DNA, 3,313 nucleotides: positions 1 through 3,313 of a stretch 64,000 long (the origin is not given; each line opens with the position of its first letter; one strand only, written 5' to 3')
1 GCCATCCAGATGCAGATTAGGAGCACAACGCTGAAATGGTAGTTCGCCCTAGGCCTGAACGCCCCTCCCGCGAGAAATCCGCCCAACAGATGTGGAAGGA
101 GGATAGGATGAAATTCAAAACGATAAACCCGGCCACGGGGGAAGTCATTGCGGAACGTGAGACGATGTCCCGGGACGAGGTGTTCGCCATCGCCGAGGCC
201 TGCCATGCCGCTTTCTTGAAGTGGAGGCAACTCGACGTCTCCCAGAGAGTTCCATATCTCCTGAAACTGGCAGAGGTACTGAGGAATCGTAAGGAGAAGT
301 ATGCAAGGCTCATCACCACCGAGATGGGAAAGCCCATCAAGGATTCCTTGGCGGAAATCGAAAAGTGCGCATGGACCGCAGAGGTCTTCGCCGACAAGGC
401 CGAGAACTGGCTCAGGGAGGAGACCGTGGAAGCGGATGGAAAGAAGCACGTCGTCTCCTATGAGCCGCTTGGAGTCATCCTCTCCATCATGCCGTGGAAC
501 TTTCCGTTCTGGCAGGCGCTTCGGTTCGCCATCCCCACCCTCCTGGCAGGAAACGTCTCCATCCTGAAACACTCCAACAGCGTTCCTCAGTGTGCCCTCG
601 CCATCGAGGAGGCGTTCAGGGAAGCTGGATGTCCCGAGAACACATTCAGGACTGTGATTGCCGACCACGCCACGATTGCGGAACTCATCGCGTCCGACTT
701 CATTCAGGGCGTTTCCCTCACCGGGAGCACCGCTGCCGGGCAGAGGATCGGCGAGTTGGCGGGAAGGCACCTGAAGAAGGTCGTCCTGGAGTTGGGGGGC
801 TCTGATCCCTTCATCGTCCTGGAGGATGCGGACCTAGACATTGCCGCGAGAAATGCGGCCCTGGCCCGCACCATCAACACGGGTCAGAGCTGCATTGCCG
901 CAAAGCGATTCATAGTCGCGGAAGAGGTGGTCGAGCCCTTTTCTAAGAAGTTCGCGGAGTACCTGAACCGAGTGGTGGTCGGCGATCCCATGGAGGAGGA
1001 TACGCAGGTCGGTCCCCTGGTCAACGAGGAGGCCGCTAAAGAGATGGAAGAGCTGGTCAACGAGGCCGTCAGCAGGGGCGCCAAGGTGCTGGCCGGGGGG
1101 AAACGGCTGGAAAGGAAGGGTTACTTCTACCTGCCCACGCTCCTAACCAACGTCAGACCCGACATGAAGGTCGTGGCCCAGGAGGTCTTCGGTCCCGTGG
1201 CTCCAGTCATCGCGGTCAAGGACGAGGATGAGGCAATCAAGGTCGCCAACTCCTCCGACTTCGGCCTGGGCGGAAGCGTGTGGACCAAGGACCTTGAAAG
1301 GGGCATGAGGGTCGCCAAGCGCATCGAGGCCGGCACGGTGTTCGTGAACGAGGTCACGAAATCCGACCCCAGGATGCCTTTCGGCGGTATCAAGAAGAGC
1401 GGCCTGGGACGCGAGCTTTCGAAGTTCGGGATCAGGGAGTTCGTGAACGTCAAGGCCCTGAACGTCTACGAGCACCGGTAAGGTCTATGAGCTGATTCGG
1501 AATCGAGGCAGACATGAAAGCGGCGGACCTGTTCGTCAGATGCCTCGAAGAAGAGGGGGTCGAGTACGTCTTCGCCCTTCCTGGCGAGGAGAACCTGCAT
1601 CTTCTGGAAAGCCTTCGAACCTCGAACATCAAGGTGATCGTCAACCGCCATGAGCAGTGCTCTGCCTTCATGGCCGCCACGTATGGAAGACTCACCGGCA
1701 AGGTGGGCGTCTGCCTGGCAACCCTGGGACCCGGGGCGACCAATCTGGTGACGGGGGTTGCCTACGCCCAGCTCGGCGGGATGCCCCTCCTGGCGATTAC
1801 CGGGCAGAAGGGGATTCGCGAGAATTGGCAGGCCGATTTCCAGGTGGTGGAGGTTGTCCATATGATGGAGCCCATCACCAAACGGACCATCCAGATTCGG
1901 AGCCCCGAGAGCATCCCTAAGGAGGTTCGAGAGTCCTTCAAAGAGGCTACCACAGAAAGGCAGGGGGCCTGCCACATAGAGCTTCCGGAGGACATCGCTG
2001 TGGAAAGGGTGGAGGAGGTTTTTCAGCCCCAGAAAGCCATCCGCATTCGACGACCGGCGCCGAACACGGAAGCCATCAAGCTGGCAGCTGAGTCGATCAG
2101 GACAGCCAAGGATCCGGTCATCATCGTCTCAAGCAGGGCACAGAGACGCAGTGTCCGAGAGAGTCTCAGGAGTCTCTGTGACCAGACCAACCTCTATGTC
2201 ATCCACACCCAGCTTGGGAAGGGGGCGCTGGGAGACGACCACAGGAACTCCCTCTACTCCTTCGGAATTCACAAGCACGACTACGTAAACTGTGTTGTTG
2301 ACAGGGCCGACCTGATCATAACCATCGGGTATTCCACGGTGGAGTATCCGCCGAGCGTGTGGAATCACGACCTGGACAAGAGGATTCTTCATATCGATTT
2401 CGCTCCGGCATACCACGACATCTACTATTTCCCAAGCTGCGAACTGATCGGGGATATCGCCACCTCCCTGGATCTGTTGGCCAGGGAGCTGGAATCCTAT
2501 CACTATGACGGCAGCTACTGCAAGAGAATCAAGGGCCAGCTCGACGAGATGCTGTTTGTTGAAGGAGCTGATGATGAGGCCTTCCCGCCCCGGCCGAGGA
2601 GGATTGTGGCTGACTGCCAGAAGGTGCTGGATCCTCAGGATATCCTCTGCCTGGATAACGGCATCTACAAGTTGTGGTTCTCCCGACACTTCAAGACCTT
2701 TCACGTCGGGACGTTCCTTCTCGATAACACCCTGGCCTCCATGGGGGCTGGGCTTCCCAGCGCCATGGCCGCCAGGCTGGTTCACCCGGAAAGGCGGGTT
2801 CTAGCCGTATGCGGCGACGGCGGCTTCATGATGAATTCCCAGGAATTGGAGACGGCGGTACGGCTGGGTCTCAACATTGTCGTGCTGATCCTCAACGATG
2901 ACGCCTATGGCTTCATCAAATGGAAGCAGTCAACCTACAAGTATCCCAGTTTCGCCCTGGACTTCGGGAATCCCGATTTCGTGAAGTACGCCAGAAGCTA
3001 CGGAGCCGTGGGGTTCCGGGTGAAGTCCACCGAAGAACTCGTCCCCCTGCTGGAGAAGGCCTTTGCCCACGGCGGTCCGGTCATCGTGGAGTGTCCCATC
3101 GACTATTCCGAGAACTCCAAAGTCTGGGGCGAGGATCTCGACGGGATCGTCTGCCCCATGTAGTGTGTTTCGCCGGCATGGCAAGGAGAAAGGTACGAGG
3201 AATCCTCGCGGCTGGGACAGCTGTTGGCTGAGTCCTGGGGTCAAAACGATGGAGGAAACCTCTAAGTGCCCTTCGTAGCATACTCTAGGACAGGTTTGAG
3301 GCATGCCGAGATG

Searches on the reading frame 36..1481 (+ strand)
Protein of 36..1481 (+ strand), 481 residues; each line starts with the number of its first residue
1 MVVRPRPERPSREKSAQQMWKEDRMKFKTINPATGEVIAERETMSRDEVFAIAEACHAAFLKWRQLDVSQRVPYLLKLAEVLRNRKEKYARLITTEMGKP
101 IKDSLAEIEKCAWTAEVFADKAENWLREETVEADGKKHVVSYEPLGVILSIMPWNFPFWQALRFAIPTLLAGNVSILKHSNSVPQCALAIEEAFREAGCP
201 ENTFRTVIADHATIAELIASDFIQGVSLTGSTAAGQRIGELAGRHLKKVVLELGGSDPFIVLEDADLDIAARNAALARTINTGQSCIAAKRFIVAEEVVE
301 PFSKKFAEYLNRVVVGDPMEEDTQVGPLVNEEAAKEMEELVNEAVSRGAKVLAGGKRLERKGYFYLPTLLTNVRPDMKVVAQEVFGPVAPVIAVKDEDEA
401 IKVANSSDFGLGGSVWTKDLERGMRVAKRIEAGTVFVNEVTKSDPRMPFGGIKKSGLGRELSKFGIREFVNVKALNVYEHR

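Call 25: search_protein_families(library=pfam, proteins=[window:36-1481:+], max_evalue=0.00001)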
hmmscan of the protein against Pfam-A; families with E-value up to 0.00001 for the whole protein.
window:36-1481:+ (481 aa): 1 family
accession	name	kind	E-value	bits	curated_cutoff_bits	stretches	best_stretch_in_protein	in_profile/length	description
PF00171.27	Aldedh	-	6e-150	500.3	23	1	24-474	6-460/461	Aldehyde dehydrogenase family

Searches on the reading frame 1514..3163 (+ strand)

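Call 25: search_protein_families(library=pfam, proteins=[window:1514-3163:+], max_evalue=0.00001)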
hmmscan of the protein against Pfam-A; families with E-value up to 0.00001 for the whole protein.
window:1514-3163:+ (549 aa): 3 families
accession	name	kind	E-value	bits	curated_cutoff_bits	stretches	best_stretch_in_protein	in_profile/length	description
PF02775.26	TPP_enzyme_C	-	1.4e-42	145.5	21.9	1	381-527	1-151/151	Thiamine pyrophosphate enzyme, C-terminal TPP binding domain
PF02776.23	TPP_enzyme_N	-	4e-37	127.1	26.8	1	1-110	1-111/119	Thiamine pyrophosphate enzyme, N-terminal TPP binding domain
PF00205.28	TPP_enzyme_M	-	8.1e-23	81.1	30.4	1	188-320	1-135/137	Thiamine pyrophosphate enzyme, central domain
